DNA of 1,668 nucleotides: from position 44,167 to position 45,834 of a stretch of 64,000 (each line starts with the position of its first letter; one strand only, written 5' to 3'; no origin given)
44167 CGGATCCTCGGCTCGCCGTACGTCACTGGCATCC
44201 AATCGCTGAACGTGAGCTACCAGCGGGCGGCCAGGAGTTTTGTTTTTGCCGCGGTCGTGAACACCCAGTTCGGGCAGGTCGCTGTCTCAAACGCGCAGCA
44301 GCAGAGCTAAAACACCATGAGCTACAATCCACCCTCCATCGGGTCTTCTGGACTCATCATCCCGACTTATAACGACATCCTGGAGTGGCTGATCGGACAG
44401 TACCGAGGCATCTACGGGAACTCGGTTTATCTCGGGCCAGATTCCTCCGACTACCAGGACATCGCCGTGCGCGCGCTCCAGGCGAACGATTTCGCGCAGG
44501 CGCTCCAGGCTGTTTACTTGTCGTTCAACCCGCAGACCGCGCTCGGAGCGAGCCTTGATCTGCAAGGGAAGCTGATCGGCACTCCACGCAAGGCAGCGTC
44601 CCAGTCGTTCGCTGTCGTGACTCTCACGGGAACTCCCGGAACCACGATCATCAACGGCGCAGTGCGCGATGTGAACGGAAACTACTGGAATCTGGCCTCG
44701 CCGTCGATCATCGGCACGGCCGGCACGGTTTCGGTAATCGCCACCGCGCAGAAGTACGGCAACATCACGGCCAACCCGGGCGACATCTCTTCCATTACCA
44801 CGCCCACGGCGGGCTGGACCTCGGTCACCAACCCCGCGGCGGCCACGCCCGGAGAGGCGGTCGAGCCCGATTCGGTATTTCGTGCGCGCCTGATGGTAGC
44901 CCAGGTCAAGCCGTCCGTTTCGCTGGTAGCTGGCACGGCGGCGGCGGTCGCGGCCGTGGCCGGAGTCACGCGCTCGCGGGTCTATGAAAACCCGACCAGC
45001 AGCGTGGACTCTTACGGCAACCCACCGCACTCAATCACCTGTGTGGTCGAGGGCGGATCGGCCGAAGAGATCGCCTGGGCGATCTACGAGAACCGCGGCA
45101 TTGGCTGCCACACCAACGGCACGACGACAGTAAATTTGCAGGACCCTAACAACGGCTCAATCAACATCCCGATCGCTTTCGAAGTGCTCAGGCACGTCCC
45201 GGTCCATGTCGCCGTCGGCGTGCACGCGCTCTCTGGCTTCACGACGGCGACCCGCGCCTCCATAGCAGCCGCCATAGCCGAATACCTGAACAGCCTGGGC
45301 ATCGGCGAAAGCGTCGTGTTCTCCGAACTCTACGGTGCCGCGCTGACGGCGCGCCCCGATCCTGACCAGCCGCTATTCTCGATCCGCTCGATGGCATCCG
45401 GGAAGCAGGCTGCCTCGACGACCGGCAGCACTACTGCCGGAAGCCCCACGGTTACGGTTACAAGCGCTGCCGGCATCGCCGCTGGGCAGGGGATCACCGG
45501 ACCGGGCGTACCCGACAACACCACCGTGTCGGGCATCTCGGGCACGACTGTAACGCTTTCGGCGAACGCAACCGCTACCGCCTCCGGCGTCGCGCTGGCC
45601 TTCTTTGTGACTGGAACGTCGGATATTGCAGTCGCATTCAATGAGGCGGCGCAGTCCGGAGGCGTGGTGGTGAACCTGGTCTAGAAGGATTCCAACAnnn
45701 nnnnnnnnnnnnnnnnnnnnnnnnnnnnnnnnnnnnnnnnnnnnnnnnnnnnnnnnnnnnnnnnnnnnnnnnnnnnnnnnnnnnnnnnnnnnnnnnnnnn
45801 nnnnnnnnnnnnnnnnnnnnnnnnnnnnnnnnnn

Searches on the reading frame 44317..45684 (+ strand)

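Call 10: search_protein_families(library=phrogs, proteins=[window:44317-45684:+], max_evalue=0.001)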
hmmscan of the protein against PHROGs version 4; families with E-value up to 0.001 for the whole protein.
window:44317-45684:+ (455 aa): 4 families
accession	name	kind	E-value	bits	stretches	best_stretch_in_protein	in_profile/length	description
phrog_6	-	tail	1.7e-44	153.4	1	11-454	65-430/548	baseplate wedge subunit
phrog_5838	-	head and packaging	1.3e-05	24.1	1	315-449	756-887/1106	virion structural protein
phrog_34452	-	unknown function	2.8e-05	24.9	1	11-175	7-174/175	-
phrog_10467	-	unknown function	6.4e-05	23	1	364-442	240-317/469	-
